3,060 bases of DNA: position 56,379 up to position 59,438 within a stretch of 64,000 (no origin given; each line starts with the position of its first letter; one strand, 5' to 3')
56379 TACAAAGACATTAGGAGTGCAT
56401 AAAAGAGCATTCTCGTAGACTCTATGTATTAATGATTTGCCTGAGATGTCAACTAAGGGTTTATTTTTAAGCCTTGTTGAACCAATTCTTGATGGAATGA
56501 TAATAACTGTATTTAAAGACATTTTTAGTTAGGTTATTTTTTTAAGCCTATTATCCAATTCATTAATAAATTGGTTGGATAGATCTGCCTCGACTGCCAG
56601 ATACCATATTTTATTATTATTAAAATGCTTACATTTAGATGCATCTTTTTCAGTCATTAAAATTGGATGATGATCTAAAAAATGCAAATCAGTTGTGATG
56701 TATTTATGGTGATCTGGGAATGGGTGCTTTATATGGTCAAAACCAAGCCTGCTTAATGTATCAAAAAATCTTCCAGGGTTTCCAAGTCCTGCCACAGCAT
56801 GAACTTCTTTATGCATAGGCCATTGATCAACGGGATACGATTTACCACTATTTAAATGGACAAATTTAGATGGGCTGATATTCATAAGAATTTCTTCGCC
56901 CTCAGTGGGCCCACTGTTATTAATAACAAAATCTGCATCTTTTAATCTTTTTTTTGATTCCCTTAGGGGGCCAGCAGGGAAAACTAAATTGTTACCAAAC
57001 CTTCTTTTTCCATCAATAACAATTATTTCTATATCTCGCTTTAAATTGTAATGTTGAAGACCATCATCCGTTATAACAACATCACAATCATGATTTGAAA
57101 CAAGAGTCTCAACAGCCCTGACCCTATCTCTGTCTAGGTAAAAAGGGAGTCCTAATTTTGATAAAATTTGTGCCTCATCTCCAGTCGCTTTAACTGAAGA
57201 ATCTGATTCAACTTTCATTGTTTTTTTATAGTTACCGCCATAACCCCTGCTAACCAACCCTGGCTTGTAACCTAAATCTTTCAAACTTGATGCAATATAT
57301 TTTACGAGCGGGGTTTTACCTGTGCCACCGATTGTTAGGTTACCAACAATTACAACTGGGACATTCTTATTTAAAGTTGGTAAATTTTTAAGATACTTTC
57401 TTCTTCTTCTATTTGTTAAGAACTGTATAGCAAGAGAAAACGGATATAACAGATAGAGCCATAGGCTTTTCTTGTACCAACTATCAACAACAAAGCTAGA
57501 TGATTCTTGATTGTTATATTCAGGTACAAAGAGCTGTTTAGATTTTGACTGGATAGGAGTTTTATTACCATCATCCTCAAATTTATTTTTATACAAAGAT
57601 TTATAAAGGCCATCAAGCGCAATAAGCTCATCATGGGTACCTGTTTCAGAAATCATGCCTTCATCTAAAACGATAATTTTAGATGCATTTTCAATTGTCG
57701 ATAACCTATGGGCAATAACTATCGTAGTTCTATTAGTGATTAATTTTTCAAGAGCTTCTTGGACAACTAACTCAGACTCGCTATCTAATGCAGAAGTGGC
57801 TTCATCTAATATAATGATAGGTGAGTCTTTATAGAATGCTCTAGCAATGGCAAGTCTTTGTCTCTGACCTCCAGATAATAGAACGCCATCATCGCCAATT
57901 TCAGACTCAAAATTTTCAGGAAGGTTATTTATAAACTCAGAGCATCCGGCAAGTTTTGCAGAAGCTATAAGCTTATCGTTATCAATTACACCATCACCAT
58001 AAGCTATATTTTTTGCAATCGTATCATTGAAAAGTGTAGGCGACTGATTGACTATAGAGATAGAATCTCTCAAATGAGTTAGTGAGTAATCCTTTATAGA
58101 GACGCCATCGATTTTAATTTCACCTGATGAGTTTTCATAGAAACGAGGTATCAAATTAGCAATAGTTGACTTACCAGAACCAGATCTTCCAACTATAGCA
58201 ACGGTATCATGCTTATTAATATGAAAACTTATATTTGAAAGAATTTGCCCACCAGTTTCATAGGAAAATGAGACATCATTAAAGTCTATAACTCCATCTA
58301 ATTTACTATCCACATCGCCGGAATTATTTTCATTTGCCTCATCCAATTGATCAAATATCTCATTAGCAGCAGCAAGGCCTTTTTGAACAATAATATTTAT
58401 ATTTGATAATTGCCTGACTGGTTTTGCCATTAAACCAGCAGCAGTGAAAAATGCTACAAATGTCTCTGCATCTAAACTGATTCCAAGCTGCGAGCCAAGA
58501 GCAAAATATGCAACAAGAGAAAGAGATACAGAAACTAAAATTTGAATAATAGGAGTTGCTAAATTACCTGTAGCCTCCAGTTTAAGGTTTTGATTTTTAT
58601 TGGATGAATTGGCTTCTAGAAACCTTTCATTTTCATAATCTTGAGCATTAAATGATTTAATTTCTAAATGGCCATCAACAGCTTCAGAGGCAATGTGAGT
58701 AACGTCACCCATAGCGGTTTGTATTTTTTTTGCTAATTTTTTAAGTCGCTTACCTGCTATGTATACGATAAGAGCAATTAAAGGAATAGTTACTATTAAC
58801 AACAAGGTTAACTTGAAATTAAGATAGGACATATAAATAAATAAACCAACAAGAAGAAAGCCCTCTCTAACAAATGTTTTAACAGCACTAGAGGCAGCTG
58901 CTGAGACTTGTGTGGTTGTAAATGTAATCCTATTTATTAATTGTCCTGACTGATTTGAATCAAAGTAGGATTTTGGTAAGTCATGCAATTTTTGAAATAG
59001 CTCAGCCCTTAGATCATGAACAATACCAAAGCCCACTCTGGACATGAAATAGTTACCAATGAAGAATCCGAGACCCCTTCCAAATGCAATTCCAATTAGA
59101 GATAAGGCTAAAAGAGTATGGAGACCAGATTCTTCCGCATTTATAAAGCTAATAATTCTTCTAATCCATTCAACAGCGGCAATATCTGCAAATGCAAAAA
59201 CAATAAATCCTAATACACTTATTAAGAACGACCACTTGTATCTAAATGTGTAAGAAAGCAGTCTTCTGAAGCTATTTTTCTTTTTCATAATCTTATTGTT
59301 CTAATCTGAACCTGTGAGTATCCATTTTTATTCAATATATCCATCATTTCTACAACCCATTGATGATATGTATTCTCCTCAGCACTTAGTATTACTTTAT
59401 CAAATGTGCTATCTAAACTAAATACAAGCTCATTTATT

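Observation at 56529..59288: In-frame MsbA-LpxK fusion: lipid A flippase carrying the lipid A 4'-kinase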

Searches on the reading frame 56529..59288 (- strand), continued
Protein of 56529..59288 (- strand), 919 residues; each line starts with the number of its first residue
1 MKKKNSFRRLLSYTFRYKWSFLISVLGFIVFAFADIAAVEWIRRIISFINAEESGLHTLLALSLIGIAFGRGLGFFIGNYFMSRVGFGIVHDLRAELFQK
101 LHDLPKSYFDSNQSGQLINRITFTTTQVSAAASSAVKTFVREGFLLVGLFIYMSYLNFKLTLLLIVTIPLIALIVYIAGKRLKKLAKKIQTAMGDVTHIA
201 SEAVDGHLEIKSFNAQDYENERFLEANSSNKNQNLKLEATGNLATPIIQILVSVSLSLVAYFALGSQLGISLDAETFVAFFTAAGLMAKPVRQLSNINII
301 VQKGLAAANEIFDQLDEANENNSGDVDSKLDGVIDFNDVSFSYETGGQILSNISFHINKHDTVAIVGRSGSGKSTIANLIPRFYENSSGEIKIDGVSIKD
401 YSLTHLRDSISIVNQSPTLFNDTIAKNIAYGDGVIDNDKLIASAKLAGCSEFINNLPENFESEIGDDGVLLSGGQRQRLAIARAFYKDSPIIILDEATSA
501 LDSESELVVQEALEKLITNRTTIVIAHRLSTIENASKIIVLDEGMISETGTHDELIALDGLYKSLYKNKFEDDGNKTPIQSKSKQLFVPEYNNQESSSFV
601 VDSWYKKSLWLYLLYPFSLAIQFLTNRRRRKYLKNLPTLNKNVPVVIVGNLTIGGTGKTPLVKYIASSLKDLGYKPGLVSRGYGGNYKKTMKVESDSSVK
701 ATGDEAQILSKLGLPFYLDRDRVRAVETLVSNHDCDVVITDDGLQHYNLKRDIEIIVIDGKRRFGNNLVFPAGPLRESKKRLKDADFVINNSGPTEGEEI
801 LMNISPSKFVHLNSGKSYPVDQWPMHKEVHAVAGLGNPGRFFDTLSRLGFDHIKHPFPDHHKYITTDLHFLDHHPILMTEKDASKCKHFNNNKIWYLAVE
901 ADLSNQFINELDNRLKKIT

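Call 39: list_cluster_members(proteins=[P0338, P0340, P0348, P0349, P0355, P0384, P0362, P0315, P0346, P0351])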
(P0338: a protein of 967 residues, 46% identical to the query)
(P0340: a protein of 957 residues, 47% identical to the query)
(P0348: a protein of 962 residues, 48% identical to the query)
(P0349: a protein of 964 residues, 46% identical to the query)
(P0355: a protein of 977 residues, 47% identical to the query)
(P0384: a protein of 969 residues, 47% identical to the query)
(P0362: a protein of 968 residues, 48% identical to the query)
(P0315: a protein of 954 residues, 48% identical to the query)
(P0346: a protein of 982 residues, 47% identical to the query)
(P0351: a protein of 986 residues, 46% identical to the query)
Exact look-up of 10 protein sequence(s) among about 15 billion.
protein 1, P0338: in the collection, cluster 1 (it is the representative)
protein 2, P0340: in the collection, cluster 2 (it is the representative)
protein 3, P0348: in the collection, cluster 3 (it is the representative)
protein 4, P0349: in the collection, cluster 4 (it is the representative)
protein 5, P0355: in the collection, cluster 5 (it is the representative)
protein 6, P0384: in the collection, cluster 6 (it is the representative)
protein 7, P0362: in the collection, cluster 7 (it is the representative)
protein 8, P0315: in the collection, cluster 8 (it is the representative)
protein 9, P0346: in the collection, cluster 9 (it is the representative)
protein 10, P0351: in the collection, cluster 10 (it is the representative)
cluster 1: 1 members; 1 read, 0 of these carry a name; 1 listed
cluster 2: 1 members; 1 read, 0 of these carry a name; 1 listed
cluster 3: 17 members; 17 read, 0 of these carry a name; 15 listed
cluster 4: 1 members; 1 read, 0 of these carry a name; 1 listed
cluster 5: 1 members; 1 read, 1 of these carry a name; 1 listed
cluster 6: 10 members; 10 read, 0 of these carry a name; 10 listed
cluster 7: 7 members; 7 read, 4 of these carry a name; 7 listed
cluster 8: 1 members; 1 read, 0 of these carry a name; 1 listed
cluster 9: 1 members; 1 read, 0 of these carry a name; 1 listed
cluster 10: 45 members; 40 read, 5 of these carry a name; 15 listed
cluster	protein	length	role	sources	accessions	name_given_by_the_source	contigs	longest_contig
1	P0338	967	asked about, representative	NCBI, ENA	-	-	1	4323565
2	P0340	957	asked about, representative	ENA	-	-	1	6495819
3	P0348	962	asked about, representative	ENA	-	-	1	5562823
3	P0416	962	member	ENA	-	-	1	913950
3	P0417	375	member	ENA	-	-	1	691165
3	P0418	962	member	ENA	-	-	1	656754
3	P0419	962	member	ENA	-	-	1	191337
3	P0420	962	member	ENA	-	-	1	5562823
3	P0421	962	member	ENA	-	-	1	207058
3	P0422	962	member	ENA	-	-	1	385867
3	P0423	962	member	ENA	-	-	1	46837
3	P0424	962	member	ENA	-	-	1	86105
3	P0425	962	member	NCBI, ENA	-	-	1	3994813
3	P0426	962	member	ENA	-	-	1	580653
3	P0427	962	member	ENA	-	-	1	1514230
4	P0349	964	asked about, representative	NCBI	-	-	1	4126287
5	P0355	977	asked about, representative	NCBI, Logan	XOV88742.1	MAG: lipid A export permease/ATP-binding protein MsbA [Pseudomonadota bacterium]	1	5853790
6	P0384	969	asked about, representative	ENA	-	-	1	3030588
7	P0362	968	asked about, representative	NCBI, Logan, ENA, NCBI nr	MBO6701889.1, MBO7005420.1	MAG: lipid A export permease/ATP-binding protein MsbA [Pseudomonadales bacterium] | lipid A export permease/ATP-binding protein MsbA [Pseudomonadales bacterium]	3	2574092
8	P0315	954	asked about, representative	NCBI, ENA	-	-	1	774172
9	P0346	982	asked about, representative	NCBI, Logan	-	-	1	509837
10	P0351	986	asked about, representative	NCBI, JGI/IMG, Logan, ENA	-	-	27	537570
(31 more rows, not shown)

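Call 64: predict_structure(alignment_id=A4)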
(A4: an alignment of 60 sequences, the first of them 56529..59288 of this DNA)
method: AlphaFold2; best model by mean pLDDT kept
length: 919 residues; sequences in the alignment: 60
mean_pLDDT: 76.3   pTM: 0.49
mean pLDDT of the five models: 76.3, 75.9, 74.3, 72.1, 70.6
residues with pLDDT >= 90: 118; 70-90: 579; 50-70: 132; < 50: 90
segments of 3 or more residues with pLDDT < 50: 1-3, 160-189, 243-272, 570-594
pLDDT, mean of each block of 10 residues (from residue 1): 59 77 84 79 69 62 75 80 81 85 84 75 72 69 73 63 43 37 40 67 80 84 81 65 43 41 38 60 64 62 73 83 83 90 77 90 84 87 88 89 89 82 87 83 88 86 78 85 90 78 71 84 75 81 86 82 68 30 33 56 81 81 77 64 85 79 93 93 82 87 87 89 88 91 75 87 77 64 87 75 88 88 86 80 86 85 84 88 86 90 87 87
secondary structure, 60 per line:
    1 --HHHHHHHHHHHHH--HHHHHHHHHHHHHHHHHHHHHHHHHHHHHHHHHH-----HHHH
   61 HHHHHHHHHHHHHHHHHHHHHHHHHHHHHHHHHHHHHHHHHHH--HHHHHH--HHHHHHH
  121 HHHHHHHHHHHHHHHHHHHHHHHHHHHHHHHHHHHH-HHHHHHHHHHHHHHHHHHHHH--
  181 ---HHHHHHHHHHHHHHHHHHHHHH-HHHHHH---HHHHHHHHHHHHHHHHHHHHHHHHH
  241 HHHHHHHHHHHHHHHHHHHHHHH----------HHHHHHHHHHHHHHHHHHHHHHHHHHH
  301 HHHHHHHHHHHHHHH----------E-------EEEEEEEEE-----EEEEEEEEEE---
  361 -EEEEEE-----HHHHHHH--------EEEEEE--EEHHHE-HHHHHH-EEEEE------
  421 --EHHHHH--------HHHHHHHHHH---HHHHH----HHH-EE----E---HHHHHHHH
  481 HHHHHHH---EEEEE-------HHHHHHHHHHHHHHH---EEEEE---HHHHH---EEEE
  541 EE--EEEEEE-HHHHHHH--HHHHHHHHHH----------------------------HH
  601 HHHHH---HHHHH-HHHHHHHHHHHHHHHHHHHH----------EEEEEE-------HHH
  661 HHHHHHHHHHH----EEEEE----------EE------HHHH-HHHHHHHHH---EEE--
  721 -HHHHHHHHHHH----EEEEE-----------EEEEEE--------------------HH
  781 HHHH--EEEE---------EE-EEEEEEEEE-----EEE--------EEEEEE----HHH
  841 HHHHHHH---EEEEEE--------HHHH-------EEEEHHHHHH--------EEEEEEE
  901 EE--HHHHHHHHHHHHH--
elements in order (helices of 4 or more, strands of 3 or more residues): H3-15 H18-51 H57-103 H106-111 H114-156 H158-178 H184-205 H207-212 H216-263 H274-315 E334-342 E348-357 E362-367 H373-379 E388-393 H403-408 E410-414 H424-428 H437-446 H450-454 H473-487 E491-495 H503-517 E521-525 H529-533 E537-542 E545-550 H552-558 H561-570 H599-605 H609-613 H615-634 E645-650 H658-671 E676-680 H699-702 H704-712 E716-718 H722-732 E737-741 E753-758 H779-784 E787-790 E803-811 E817-819 E828-833 H838-847 E851-856 H865-868 E876-879 H880-885 E894-902 H905-917

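Call 68: fold_search(model_id=the predicted structure, library=pdb)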
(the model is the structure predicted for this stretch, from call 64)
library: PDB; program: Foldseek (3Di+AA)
matches with E <= 10: 1637; with E <= 0.001: 1213
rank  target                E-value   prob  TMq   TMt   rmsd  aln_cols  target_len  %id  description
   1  9bd6_A                3.6e-45  1.00  0.46  0.71  10.7       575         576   46  PaMsbA in an occluded, outward conformation (released 2025-09-03)
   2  9bd7_A                1.4e-43  1.00  0.42  0.66  11.3       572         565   46  PaMsbA in an open, outward conformation (released 2025-09-03)
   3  6o30_A                1.2e-41  1.00  0.48  0.75  19.5       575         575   38  Lipid A transporter MsbA from Salmonella typhimurium (released 2019-06-12)
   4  7ph3_A                1.2e-41  1.00  0.46  0.71  10.6       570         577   38  AMP-PNP bound nanodisc reconstituted MsbA with nanobodies, spin-labeled at position A60C (released 2022-08-24)
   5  9csi                  3.9e-41  1.00  0.47  0.72  10.2       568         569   41  A. baumannii MsbA Bound to Cerastecin Compound 5 (released 2024-09-04)
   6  6bl6_A                1.3e-40  1.00  0.48  0.75  19.5       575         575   38  Crystallization of lipid A transporter MsbA from Salmonella typhimurium (released 2019-01-09)
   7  8dmo_A                3.2e-40  1.00  0.47  0.74  20.7       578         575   38  Structure of open, inward-facing MsbA from E. coli (released 2022-12-14)
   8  7bcw_A                8.8e-40  1.00  0.45  0.70  10.6       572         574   38  Structure of MsbA in Salipro with ADP vanadate (released 2022-01-12)
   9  6bpp_B                1.3e-39  1.00  0.49  0.79  11.2       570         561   37  E. coli MsbA in complex with LPS and inhibitor G092 (released 2018-05-02)
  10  8tso_A                1.5e-39  1.00  0.44  0.68  11.3       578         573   38  KDL bound, nucleotide-free MsbA in open, outward-facing conformation (released 2024-06-19)
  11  6bpl_B                3.4e-39  1.00  0.49  0.78  11.3       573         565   38  E. coli MsbA in complex with LPS and inhibitor G907 (released 2018-05-02)
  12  6bpl_A                6.2e-39  1.00  0.48  0.74  12.2       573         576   37  E. coli MsbA in complex with LPS and inhibitor G907 (released 2018-05-02)
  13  7sel_A                1.4e-38  1.00  0.47  0.74  12.2       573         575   37  E. coli MsbA in complex with LPS and inhibitor G7090 (compound 3) (released 2022-03-09)
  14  8dmm_A                3.6e-38  1.00  0.45  0.68  11.0       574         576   38  Structure of the vanadate-trapped MsbA bound to KDL (released 2022-12-14)
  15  9fur_A                5.3e-38  1.00  0.46  0.73  14.8       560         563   38  MsbA in LMNG inward-facing narrow (released 2025-03-19)
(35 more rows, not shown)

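Call 78: find_encoding_contigs(protein=P0127, flank=4000, max_places=2)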
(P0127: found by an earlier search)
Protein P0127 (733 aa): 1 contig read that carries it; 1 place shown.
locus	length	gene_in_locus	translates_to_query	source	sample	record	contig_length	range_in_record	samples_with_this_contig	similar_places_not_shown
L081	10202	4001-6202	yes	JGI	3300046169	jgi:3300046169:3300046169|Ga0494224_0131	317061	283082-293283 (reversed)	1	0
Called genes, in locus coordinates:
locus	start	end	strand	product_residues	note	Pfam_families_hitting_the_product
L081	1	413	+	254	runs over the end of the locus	PF00171:Aldedh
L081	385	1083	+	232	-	PF00171:Aldedh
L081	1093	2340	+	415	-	PF12704:MacB_PCD, PF02687:FtsX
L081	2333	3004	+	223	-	PF02463:SMC_N (weak), PF00005:ABC_tran, PF13304:AAA_21 (faint)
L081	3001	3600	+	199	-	PF01618:MotA_ExbB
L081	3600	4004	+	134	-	PF02472:ExbD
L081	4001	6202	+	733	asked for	PF00664:ABC_membrane, PF00005:ABC_tran, PF02463:SMC_N, PF02606:LpxK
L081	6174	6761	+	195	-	PF02606:LpxK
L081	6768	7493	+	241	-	PF02348:CTP_transf_3, PF12804:NTP_transf_3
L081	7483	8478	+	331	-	PF01565:FAD_binding_4, PF02873:MurB_C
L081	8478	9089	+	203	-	PF01810:LysE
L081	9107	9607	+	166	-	PF06938:DUF1285_N, PF21028:DUF1285_C (weak)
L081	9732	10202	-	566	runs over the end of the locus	PF05960:DUF885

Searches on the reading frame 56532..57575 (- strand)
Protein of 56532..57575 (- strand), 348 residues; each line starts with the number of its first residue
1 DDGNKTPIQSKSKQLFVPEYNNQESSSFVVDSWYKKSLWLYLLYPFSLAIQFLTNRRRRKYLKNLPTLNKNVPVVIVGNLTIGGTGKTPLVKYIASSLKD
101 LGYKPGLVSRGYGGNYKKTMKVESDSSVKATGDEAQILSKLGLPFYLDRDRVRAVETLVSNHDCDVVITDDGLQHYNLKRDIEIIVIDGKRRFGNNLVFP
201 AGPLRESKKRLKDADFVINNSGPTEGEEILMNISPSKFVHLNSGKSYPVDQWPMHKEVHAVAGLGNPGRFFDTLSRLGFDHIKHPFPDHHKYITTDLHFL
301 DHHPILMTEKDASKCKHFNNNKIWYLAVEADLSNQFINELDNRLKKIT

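Call 51: search_solved_structures(query=window:56532-57575:-, max_evalue=0.001, show_alignments=1)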
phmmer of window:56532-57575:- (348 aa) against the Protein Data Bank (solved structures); distinct sequences matched with E-value up to 0.001: 2.
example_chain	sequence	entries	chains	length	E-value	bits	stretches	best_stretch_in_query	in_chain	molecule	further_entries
4ehw_A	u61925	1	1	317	3.1e-26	95.4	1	43-320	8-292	Tetraacyldisaccharide 4'-kinase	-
4ehx_A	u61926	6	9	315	3.3e-26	95.3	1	43-320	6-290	Tetraacyldisaccharide 4'-kinase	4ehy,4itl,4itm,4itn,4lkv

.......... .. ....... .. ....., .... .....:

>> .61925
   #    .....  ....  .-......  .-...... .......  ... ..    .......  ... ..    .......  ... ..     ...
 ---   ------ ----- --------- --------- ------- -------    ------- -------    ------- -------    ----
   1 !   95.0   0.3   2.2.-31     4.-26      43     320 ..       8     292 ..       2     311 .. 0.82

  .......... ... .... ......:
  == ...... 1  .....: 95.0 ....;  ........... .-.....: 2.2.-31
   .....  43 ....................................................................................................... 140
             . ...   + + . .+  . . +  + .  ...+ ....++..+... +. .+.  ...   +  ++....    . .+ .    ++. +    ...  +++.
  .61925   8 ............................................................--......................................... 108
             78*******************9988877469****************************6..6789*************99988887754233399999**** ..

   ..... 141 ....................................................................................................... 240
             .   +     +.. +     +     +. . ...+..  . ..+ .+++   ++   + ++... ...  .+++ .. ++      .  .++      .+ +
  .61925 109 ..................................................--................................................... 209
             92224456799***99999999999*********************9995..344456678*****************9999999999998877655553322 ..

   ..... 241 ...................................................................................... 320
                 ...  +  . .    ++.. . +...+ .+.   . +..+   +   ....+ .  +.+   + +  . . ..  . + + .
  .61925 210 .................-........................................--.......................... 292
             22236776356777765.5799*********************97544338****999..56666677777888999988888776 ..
